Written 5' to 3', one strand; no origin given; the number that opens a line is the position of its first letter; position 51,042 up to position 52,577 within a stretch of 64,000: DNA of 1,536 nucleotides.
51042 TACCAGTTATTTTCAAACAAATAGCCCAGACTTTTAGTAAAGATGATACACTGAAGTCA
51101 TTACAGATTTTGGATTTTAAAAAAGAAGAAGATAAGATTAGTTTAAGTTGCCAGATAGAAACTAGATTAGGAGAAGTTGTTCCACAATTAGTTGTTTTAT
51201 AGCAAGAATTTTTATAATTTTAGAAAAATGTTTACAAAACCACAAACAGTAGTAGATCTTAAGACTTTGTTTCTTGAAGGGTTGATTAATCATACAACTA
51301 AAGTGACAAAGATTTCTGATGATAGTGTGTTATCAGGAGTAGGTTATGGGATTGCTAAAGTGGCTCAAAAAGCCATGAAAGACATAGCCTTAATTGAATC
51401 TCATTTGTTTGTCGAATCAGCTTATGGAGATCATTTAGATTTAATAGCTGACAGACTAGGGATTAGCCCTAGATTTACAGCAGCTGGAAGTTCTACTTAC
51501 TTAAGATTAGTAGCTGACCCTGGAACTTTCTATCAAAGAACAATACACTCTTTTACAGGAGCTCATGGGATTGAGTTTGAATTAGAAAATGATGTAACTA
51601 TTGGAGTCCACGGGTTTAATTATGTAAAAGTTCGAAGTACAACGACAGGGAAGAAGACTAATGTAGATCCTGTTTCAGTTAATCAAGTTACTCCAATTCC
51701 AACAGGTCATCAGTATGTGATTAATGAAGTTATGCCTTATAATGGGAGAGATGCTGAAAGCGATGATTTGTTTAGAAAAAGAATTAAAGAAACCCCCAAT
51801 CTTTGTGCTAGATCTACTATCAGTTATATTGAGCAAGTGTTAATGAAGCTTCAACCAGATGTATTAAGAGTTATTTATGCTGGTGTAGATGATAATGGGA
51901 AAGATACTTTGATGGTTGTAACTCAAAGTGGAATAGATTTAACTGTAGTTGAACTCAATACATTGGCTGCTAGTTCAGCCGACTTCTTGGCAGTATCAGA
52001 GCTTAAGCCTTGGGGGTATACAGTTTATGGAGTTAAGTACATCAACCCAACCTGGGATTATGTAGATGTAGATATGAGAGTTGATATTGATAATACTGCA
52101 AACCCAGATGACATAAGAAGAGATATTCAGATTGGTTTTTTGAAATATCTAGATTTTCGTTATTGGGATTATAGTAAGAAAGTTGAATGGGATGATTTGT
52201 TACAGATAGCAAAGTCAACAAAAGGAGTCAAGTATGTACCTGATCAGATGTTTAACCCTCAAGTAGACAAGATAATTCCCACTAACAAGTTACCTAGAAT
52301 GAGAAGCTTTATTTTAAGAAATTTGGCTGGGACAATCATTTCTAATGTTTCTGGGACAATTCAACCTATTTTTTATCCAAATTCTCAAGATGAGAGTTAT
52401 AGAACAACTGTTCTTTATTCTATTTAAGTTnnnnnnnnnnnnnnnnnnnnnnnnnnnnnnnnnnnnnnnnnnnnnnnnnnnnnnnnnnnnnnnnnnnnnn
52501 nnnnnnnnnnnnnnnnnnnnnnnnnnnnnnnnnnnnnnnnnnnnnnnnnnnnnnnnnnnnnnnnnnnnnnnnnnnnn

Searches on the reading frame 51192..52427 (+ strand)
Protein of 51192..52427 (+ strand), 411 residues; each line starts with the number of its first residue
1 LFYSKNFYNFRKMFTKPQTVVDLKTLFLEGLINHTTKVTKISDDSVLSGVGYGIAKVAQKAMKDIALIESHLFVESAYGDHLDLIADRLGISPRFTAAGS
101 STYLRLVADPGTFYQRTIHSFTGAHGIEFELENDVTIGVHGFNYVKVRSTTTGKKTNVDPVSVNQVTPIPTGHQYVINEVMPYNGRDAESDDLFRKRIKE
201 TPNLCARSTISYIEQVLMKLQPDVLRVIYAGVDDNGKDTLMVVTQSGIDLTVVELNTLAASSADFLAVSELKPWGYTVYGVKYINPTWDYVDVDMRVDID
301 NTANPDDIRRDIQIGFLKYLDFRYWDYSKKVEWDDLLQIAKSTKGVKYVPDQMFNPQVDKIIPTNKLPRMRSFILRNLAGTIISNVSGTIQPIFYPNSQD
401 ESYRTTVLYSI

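Call 56: search_protein_families(library=phrogs, proteins=[window:51192-52427:+], max_evalue=0.0001)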
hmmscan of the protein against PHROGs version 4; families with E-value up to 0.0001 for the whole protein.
window:51192-52427:+ (411 aa): 1 family
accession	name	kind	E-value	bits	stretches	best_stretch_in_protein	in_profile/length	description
phrog_6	-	tail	3e-21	76.7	1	72-326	124-352/548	baseplate wedge subunit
